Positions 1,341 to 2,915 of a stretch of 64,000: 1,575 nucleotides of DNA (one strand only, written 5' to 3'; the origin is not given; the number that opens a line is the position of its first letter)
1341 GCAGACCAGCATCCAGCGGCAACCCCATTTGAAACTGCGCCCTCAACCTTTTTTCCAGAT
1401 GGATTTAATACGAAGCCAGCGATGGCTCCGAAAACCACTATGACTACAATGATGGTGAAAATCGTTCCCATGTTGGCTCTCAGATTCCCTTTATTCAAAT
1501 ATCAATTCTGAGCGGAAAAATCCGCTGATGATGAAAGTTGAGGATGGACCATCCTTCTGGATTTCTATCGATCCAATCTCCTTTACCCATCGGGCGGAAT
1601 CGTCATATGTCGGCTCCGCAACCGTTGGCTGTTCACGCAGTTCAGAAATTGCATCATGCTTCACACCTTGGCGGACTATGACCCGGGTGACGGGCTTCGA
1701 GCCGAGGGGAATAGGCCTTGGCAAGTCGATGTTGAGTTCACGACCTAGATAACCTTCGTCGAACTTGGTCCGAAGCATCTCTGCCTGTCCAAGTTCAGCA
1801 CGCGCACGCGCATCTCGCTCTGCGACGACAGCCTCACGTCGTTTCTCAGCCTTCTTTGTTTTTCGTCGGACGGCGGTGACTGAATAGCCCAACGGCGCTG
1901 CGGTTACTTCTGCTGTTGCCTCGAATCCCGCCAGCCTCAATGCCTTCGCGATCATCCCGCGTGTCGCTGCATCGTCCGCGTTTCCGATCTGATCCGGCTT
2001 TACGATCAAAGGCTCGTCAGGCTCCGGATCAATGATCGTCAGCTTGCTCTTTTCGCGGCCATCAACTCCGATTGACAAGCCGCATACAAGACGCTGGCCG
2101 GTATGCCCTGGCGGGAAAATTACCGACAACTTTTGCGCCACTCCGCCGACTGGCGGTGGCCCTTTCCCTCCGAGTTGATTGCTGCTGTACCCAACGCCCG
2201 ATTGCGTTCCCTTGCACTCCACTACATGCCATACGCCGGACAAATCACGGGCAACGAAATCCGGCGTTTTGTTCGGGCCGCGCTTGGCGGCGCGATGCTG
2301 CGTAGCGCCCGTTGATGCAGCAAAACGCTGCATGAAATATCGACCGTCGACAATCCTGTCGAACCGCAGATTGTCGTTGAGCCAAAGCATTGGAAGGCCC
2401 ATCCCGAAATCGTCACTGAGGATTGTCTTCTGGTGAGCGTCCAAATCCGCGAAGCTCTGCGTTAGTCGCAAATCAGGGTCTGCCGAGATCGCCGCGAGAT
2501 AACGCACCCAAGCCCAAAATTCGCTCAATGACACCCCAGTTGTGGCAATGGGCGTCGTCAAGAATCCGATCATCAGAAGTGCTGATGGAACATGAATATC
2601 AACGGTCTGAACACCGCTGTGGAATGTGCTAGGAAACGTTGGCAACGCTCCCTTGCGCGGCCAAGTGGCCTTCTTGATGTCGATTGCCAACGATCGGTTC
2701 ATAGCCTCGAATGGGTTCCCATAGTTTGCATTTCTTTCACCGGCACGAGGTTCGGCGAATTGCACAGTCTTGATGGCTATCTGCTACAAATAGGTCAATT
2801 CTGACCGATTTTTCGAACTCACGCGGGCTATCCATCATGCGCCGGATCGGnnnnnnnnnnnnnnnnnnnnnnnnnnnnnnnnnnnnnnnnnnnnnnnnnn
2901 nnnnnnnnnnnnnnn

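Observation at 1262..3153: Candidate undescribed defence-type module: orphan PD-(D/E)xK nuclease-like protein plus a tiny 2-TM protein as island cargo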

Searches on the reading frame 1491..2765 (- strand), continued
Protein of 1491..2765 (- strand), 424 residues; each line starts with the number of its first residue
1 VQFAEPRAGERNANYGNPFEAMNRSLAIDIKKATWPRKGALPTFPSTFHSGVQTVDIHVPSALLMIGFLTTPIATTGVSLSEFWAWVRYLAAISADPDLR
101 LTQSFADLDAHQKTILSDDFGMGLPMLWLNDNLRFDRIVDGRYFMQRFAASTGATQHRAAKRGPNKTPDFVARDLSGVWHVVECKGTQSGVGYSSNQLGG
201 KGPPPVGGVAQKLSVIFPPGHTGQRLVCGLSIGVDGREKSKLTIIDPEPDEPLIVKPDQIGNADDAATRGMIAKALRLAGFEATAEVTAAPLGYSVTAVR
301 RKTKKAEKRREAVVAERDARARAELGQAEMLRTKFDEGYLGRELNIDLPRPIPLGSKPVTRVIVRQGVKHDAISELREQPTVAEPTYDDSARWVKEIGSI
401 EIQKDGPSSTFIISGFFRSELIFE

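Call 52: get_annotated_region(hit=H2, flank=7000)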
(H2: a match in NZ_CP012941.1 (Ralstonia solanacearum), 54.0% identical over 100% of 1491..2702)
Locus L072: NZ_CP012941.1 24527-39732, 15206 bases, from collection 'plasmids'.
description: Ralstonia solanacearum strain UW163 plasmid pUW163a, complete sequence
organism: Ralstonia solanacearum (NCBI taxid 305)
taxonomy: Bacteria; Pseudomonadota; Betaproteobacteria; Burkholderiales; Burkholderiaceae; Ralstonia; Ralstonia solanacearum
host: -; source: plantain,cell culture; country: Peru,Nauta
typing (MOB-suite, as given by PLSDB): mobilizable; replicon rep_cluster_213; relaxase MOBP
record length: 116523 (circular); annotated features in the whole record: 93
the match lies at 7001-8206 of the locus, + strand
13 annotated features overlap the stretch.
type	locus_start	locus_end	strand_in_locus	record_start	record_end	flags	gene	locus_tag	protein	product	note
CDS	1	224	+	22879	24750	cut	-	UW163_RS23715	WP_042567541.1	hypothetical protein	-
CDS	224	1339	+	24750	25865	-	-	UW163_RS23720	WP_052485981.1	hypothetical protein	-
CDS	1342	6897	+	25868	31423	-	-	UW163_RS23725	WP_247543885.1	DEAD/DEAH box helicase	-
CDS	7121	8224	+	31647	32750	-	-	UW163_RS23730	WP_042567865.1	hypothetical protein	-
CDS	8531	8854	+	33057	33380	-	-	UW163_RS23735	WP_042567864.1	hypothetical protein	-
CDS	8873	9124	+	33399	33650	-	-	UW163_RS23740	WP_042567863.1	hypothetical protein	-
CDS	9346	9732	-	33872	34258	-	-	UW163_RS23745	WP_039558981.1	type II toxin-antitoxin system VapC family toxin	-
CDS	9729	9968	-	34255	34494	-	-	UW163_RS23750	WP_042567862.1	type II toxin-antitoxin system prevent-host-death family antitoxin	GO:0008219 - cell death [Evidence IEA]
CDS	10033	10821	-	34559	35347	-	-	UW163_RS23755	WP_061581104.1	hypothetical protein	-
CDS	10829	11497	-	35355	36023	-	-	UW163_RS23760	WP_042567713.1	hypothetical protein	-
CDS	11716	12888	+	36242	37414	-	-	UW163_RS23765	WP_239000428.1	tyrosine-type recombinase/integrase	GO:0015074 - DNA integration [Evidence IEA]; GO:0006310 - DNA recombination [Evidence IEA]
CDS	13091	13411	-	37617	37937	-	-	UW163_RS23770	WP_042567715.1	hypothetical protein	-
CDS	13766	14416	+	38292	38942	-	-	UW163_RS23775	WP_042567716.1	DUF3800 domain-containing protein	-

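Call 53: get_annotated_region(hit=H5, flank=7000)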
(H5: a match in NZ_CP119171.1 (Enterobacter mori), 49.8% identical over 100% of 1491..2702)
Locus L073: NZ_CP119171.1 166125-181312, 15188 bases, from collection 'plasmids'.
description: Enterobacter mori strain LgD10 plasmid unnamed, complete sequence
organism: Enterobacter mori (NCBI taxid 539813)
taxonomy: Bacteria; Pseudomonadota; Gammaproteobacteria; Enterobacterales; Enterobacteriaceae; Enterobacter; Enterobacter mori
host: -; source: Paris polyphylla,cell culture; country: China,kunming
typing (MOB-suite, as given by PLSDB): non-mobilizable
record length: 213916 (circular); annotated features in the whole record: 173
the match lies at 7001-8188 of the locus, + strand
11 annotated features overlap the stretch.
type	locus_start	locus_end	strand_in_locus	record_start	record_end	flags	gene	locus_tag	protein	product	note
CDS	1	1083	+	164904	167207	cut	-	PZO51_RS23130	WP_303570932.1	S8 family peptidase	-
CDS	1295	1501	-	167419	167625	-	-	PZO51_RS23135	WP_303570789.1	hypothetical protein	-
CDS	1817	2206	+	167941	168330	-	-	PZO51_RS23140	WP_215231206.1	hypothetical protein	-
CDS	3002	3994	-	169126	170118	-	-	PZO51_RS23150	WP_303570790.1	DUF4928 family protein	-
CDS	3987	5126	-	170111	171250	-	dcm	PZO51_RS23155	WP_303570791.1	DNA (cytosine-5-)-methyltransferase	GO:0006304 - DNA modification [Evidence IEA]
CDS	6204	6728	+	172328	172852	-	-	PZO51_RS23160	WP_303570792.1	hypothetical protein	-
CDS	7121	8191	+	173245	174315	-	-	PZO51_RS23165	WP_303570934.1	hypothetical protein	-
CDS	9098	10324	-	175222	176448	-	-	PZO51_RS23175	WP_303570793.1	RES family NAD+ phosphorylase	-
CDS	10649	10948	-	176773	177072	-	-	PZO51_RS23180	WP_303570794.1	hypothetical protein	-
CDS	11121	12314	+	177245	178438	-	-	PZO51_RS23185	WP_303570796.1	hypothetical protein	-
CDS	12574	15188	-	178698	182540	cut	-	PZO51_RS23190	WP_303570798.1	hypothetical protein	-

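Call 54: get_annotated_region(hit=H10, flank=7000)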
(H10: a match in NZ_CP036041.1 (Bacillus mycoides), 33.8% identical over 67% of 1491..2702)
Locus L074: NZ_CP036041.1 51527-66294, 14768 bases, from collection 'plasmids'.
description: Bacillus mycoides strain BPN573 plasmid p481
organism: Bacillus mycoides (NCBI taxid 1405)
taxonomy: Bacteria; Bacillota; Bacilli; Bacillales; Bacillaceae; Bacillus; Bacillus mycoides
host: -; source: cell culture,soil; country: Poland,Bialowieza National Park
typing (MOB-suite, as given by PLSDB): conjugative; relaxase MOBP; mating-pair formation MPF_T
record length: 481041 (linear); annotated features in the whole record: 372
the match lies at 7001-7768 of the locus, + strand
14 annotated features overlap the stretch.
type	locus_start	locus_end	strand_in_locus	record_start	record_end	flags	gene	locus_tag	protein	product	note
CDS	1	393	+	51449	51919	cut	-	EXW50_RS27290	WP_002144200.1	DUF6773 family protein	-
CDS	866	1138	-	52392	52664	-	-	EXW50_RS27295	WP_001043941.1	HU family DNA-binding protein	GO:0030261 - chromosome condensation [Evidence IEA]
CDS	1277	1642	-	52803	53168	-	-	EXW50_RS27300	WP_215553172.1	hypothetical protein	-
CDS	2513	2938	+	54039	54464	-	-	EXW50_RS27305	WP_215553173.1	GTP pyrophosphokinase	-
CDS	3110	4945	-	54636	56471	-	-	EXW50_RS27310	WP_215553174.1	DNA/RNA helicase domain-containing protein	-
CDS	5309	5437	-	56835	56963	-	-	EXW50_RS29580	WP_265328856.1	hypothetical protein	-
CDS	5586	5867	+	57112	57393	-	-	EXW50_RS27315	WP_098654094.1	hypothetical protein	-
CDS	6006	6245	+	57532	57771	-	-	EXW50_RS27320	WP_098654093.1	hypothetical protein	-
CDS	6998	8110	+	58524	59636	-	-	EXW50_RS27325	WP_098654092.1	hypothetical protein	-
CDS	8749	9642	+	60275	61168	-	-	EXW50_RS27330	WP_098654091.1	hypothetical protein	-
CDS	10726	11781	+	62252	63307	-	-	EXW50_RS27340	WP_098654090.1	Wadjet anti-phage system protein JetD domain-containing protein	-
CDS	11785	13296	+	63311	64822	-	-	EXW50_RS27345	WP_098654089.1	hypothetical protein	-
CDS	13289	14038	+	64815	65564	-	-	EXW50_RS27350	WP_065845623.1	DUF6063 family protein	-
CDS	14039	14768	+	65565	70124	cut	-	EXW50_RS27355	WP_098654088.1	hypothetical protein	-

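Call 70: list_cluster_members(proteins=[P0001, P0103, P0075, P0055, P0068])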
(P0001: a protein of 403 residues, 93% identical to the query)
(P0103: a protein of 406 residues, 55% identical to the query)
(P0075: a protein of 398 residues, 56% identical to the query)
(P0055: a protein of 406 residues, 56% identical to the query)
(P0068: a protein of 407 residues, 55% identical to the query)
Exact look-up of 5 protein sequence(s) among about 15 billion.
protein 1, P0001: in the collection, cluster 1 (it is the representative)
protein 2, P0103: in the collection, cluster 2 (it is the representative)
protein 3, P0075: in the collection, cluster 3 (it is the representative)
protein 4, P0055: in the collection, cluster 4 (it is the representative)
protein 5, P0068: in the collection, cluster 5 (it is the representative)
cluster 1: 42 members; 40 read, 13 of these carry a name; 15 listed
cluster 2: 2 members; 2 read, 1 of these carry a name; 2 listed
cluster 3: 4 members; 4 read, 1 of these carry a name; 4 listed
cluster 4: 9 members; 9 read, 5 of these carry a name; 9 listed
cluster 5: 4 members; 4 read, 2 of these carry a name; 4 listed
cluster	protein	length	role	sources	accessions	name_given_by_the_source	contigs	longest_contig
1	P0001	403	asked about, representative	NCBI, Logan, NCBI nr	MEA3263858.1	MAG: hypothetical protein U9R07_10300 [Pseudomonadota bacterium] | hypothetical protein [Pseudomonadota bacterium]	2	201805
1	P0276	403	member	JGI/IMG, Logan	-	hypothetical protein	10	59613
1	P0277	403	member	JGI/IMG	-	hypothetical protein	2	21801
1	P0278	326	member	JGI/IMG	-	hypothetical protein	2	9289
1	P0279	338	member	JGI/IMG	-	hypothetical protein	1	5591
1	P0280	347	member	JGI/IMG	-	hypothetical protein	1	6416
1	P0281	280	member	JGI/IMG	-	hypothetical protein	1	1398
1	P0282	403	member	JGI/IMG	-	hypothetical protein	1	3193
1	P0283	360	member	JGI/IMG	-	hypothetical protein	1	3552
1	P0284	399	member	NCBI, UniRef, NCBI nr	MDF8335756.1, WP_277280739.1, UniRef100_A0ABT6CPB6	hypothetical protein [Novosphingobium cyanobacteriorum] | Uncharacterized protein n=1 Tax=Novosphingobium cyanobacteriorum TaxID=3024215 ...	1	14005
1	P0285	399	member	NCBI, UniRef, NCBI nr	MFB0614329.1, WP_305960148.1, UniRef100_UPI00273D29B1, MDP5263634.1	hypothetical protein [Aurantiacibacter poecillastricola] | hypothetical protein n=1 Tax=Aurantiacibacter poecillastricola TaxID=3064385 ... | hypothetical protein [Aurantiacibacter sp. 219JJ12-13]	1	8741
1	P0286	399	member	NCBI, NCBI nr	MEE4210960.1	MAG: hypothetical protein V2I43_17055 [Parvularcula sp.] | hypothetical protein [Parvularcula sp.]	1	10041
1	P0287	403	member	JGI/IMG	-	hypothetical protein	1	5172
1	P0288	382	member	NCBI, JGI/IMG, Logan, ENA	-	-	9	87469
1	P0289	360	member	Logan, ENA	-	-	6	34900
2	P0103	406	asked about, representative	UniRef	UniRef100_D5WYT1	Uncharacterized protein n=1 Tax=Thiomonas intermedia (strain K12) TaxID=75379 ...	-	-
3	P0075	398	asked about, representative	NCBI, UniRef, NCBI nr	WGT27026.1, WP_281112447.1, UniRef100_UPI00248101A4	hypothetical protein [Pseudomonas marginalis] | hypothetical protein n=1 Tax=Pseudomonas marginalis TaxID=298 RepID=UPI00248101A4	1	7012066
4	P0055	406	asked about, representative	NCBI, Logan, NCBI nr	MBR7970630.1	hypothetical protein KDW52_30150 [Burkholderia cenocepacia] | hypothetical protein [Burkholderia cenocepacia]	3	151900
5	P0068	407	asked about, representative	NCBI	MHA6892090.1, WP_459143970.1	hypothetical protein [Ralstonia pseudosolanacearum]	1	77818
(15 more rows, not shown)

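Call 88: get_annotated_region(hit=H6, flank=6000)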
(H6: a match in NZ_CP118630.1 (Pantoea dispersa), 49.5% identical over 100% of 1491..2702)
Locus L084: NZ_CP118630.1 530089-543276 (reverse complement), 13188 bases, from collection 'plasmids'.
description: Pantoea dispersa strain VWJL.P1 plasmid pVWJL.P1, complete sequence
organism: Pantoea dispersa (NCBI taxid 59814)
taxonomy: Bacteria; Pseudomonadota; Gammaproteobacteria; Enterobacterales; Erwiniaceae; Pantoea; Pantoea dispersa
host: -; source: Pure isolate,soil; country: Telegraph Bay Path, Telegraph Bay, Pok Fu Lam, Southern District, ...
typing (MOB-suite, as given by PLSDB): non-mobilizable; replicon rep_cluster_1232
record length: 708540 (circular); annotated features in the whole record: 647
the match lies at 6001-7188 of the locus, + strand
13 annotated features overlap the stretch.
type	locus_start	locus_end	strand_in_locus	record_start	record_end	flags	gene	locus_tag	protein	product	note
CDS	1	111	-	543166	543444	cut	-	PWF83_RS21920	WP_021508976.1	hypothetical protein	-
CDS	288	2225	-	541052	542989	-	-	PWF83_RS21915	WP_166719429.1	MacB family efflux pump subunit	-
CDS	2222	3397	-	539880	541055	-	-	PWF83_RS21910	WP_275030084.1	efflux RND transporter periplasmic adaptor subunit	GO:0006810 - transport [Evidence IEA]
CDS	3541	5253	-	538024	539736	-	-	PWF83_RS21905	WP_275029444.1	ATP-binding cassette domain-containing protein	-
CDS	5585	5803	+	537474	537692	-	-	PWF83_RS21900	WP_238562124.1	hypothetical protein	-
CDS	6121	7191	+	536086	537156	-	-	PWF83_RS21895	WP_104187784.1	hypothetical protein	-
CDS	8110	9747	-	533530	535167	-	-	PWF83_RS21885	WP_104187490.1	anti-phage dCTP deaminase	-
CDS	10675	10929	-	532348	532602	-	-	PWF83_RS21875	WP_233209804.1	hypothetical protein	-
CDS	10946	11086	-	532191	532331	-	-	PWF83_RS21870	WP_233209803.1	hypothetical protein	-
CDS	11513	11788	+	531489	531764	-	-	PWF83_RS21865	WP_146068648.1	hypothetical protein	-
CDS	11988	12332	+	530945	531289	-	-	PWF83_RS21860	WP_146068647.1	hypothetical protein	-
CDS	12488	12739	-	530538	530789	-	-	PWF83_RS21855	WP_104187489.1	hypothetical protein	-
CDS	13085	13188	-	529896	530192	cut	-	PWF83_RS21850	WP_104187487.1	hypothetical protein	-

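Call 89: get_annotated_region(hit=H1, flank=6000)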
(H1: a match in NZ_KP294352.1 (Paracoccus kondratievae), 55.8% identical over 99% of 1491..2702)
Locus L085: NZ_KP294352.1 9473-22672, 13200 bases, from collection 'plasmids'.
description: Paracoccus kondratievae strain NCIMB 13773 plasmid pKON1, complete sequence
organism: Paracoccus kondratievae (NCBI taxid 135740)
taxonomy: Bacteria; Pseudomonadota; Alphaproteobacteria; Rhodobacterales; Paracoccaceae; Paracoccus; Paracoccus kondratievae
host: -; source: -; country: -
typing (MOB-suite, as given by PLSDB): mobilizable; replicon rep_cluster_229; relaxase MOBP
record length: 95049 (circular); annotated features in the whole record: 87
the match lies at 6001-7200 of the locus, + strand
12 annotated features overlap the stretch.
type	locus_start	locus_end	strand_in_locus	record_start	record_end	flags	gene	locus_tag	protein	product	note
CDS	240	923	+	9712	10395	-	-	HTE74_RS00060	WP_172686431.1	IS6-like element ISPko6 family transposase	GO:0006313 - DNA transposition [Evidence IEA]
CDS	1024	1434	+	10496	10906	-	-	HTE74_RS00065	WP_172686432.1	hypothetical protein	-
CDS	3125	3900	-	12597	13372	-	-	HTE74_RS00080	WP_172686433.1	IS5-like element ISPko5 family transposase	GO:0006313 - DNA transposition [Evidence IEA]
CDS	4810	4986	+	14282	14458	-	-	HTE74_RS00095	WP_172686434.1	hypothetical protein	-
CDS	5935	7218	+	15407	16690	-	-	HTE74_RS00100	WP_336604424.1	hypothetical protein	-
CDS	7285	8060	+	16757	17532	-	-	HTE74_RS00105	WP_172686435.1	IS5-like element ISPko5 family transposase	GO:0006313 - DNA transposition [Evidence IEA]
CDS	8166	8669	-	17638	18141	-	-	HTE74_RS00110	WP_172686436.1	hypothetical protein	-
CDS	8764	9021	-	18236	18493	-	-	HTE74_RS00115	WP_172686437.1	hypothetical protein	-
CDS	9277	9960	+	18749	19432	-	-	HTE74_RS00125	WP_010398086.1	IS6-like element ISPko6 family transposase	GO:0006313 - DNA transposition [Evidence IEA]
CDS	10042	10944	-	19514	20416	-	-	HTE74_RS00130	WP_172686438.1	LysR family transcriptional regulator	-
CDS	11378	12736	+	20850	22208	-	-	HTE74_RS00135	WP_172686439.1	MFS transporter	GO:0055085 - transmembrane transport [Evidence IEA]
CDS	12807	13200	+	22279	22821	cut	-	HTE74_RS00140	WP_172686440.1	4-vinyl reductase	-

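Call 94: find_related_loci(query=A1, collection=viral_contigs, flank=8000)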
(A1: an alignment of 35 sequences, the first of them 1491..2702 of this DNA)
Query A1 (403 aa) in viral_contigs; peptide patterns used: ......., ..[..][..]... (x = any residue, [..] = any of these).
33 stretches matched a pattern; 3 encode a relative of the query (tblastn E <= 1e-3); 3 distinct loci.
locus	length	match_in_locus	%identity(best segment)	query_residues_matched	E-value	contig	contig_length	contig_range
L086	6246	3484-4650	50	17-403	5e-129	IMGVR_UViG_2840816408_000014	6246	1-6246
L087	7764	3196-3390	54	1-65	9e-18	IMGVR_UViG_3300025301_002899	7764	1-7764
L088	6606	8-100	68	35-65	2e-9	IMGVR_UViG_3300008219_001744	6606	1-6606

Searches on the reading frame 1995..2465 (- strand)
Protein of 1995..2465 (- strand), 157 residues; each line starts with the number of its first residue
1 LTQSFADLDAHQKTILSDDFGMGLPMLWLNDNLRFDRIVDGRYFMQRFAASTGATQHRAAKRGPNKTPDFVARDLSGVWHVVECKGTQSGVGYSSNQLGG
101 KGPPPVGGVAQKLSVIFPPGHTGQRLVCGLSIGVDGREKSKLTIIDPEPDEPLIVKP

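Call 55: predict_structure(alignment_id=A4)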
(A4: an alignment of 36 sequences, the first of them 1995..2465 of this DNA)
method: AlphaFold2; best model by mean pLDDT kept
length: 157 residues; sequences in the alignment: 36
mean_pLDDT: 91.1   pTM: 0.85
mean pLDDT of the five models: 91.1, 89.3, 87.5, 86.6, 84.5
residues with pLDDT >= 90: 120; 70-90: 32; 50-70: 5; < 50: 0
segments of 3 or more residues with pLDDT < 50: none
pLDDT, mean of each block of 10 residues (from residue 1): 92 91 96 96 96 88 88 95 95 92 88 91 94 94 83 74
secondary structure, 60 per line:
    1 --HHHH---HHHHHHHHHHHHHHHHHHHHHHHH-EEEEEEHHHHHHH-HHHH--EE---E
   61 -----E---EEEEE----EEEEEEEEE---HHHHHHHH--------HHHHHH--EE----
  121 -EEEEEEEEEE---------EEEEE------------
elements in order: H3-6 H10-33 E35-40 H41-47 H49-52 E70-74 E79-87 H91-98 H107-112 E122-131 E141-145

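Call 57: fold_search(model_id=the predicted structure, library=pdb)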
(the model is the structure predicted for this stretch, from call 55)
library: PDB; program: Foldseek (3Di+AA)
matches with E <= 10: 178; with E <= 0.001: 0
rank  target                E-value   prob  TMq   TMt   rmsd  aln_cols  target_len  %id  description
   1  9np6_A                2.9e-02  0.51  0.33  0.09   8.4       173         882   17  Cryo-EM structure of AdnA(D934A)-AdnB(D1014A) in complex with AMPPNP and blunt end DNA (released 2025-03-19)
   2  6ppr_A                6.3e-02  0.38  0.33  0.09   8.5       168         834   16  Cryo-EM structure of AdnA(D934A)-AdnB(D1014A) in complex with AMPPNP and DNA (released 2019-11-20)
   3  1az0_A                1.3e-01  0.23  0.25  0.18  10.1       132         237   13  ECORV ENDONUCLEASE/DNA COMPLEX (released 1998-06-19)
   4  7ewv_A                1.6e-01  0.30  0.34  0.31   7.6       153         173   10  Crystal structure of Ebinur Lake virus cap snatching endonuclease (H34A mutant) (released 2022-01-26)
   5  1az3_B                1.6e-01  0.18  0.25  0.19  10.5       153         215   12  ECORV ENDONUCLEASE, UNLIGANDED, FORM B (released 1998-05-27)
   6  7sjr_A                1.8e-01  0.20  0.31  0.08   8.5       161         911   16  Cryo-EM structure of AdnA-AdnB(W325A) in complex with DNA and AMPPNP (released 2021-12-22)
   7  6ppu_A                2.7e-01  0.30  0.37  0.13   7.4       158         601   16  Cryo-EM structure of AdnAB-AMPPNP-DNA complex (released 2019-11-20)
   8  8ps4_A                2.9e-01  0.23  0.24  0.11   8.3        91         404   10  Escherichia coli SduA complex (released 2025-01-22)
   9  4ic1_D                3.2e-01  0.16  0.29  0.24   7.9       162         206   16  Crystal structure of SSO0001 (released 2013-01-16)
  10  3syy                  3.5e-01  0.10  0.26  0.23  14.7       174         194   11  Crystal Structure of an alkaline exonuclease (LHK-Exo) from Laribacter hongkongensis (released 2012-02-15)
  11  3h4r                  6.1e-01  0.14  0.33  0.26   8.4       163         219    9  Crystal structure of E. coli RecE exonuclease (released 2009-05-26)
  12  4rve_A                6.5e-01  0.07  0.22  0.16  12.7       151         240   14  THE CRYSTAL STRUCTURE OF ECORV ENDONUCLEASE AND OF ITS COMPLEXES WITH COGNATE AND NON-COGNATE DNA SEGMENTS (released 1993-04-15)
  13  6qw5_A                8.4e-01  0.11  0.24  0.20   7.3        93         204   16  Structure and function of the toscana virus cap snatching endonuclease (released 2019-09-25)
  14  3sz4                  8.4e-01  0.07  0.26  0.23  14.5       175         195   12  Crystal Structure of LHK-Exo in complex with dAMP (released 2012-02-15)
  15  1rve_A                8.9e-01  0.08  0.23  0.16  10.2       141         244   11  THE CRYSTAL STRUCTURE OF ECORV ENDONUCLEASE AND OF ITS COMPLEXES WITH COGNATE AND NON-COGNATE DNA FRAGMENTS (released 1994-01-31)
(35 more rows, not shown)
